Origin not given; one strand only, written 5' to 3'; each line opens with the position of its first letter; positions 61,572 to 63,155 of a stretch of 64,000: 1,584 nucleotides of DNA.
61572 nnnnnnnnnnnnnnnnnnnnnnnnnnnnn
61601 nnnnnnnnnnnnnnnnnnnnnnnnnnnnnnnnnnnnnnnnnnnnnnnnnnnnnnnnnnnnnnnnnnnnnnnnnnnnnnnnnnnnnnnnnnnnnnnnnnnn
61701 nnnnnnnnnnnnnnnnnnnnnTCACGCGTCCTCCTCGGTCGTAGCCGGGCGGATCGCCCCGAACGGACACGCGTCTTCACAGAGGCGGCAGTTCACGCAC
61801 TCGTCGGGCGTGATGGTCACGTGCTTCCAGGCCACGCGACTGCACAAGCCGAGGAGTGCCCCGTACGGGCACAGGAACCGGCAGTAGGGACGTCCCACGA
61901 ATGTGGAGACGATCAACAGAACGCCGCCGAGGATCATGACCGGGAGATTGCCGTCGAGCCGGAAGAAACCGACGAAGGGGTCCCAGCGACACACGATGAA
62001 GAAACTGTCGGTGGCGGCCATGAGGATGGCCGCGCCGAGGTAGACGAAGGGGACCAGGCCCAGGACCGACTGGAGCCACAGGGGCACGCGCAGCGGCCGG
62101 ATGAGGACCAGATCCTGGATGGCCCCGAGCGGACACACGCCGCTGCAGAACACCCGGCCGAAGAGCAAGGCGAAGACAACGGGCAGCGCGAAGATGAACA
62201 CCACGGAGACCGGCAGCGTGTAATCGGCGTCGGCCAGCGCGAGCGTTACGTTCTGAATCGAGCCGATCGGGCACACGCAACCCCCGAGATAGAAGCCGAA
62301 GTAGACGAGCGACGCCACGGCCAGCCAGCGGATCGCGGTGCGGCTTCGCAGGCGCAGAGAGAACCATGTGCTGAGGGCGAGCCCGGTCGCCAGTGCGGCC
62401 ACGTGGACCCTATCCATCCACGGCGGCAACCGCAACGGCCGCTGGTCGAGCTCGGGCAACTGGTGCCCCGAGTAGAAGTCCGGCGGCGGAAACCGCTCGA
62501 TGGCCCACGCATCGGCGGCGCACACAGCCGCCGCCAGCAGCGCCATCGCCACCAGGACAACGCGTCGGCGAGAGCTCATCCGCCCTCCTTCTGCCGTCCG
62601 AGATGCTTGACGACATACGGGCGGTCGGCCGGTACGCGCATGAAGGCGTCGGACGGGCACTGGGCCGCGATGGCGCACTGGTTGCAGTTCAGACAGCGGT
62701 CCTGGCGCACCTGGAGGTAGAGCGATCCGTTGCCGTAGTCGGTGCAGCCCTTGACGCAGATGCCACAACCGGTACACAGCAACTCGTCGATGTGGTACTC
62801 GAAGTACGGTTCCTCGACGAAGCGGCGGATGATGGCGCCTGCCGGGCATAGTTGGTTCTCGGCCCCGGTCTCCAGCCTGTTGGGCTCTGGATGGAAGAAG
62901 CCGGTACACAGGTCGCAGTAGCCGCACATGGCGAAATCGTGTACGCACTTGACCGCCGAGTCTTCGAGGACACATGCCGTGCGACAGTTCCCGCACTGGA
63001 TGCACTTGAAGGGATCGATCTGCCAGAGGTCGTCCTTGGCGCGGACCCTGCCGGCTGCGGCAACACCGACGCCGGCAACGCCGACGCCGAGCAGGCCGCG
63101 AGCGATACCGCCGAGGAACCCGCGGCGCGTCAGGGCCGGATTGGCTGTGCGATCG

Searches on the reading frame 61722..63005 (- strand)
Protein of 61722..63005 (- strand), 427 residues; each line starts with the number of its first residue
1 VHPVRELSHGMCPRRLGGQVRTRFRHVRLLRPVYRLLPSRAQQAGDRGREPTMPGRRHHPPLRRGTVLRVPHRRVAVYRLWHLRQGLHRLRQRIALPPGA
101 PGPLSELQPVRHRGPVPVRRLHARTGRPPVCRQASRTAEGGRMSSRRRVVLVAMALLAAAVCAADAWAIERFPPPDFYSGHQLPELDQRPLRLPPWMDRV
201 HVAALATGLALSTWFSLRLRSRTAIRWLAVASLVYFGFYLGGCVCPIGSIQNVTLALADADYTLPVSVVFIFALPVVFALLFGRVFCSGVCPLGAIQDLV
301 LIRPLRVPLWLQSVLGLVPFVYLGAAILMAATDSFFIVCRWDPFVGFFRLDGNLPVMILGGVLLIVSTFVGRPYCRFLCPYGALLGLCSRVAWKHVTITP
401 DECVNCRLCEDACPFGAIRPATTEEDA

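Call 9: search_protein_families(library=pfam, proteins=[window:61722-63005:-])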
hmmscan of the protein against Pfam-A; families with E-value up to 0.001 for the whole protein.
window:61722-63005:- (427 aa): 5 families
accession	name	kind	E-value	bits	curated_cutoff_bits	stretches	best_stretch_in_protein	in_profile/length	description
PF12801.12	Fer4_5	-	2.7e-15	56.5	22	2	266-300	3-37/48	4Fe-4S binding domain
PF00037.32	Fer4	-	4.4e-08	33.1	21.1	1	396-419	1-24/24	4Fe-4S binding domain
PF12838.12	Fer4_7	-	1.6e-05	25.7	27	1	374-417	7-52/52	4Fe-4S dicluster domain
PF12837.12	Fer4_6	-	5.1e-05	23.5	25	1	396-418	2-24/24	4Fe-4S binding domain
PF12797.12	Fer4_2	-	0.00082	19.6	24.5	1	395-415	2-22/22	4Fe-4S binding domain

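Call 10: search_protein_families(library=ncbifam, proteins=[window:61722-63005:-])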
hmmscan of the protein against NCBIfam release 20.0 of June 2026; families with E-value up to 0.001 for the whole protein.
window:61722-63005:- (427 aa): 8 families
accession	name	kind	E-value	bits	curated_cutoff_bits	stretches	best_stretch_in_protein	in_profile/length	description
NF046105.1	TransRegNosR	equivalog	1.3e-11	43.6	1000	1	190-421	391-647/680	transcriptional regulator NosR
NF007013.0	PRK09477.1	equivalog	1.1e-10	41.1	234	1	275-415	93-238/286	quinol dehydrogenase ferredoxin subunit NapH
TIGR02163.1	napH_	subfamily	4.4e-10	39.5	213.05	1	272-415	67-215/255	NapH/MauN family ferredoxin-type protein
NF006221.0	PRK08348.1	subfamily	4.1e-05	23.3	124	1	355-419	32-93/136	NADH-plastoquinone oxidoreductase subunit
NF045490.1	FdxA_Protbact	equivalog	4.8e-05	23.6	135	1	394-425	31-62/104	ferredoxin FdxA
TIGR04105.1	FeFe_hydrog_B1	subfamily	0.00015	20.6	450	1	375-419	166-206/462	monomeric [FeFe] hydrogenase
NF058577.1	FdxA_fam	equivalog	0.00017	21.7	65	0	401-419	7-25/52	4Fe-4S ferredoxin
NF042909.1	FMH_DH_FwdF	exception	0.00078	18.6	375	0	395-419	132-156/336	tungsten-dependent formylmethanofuran dehydrogenase subunit FwdF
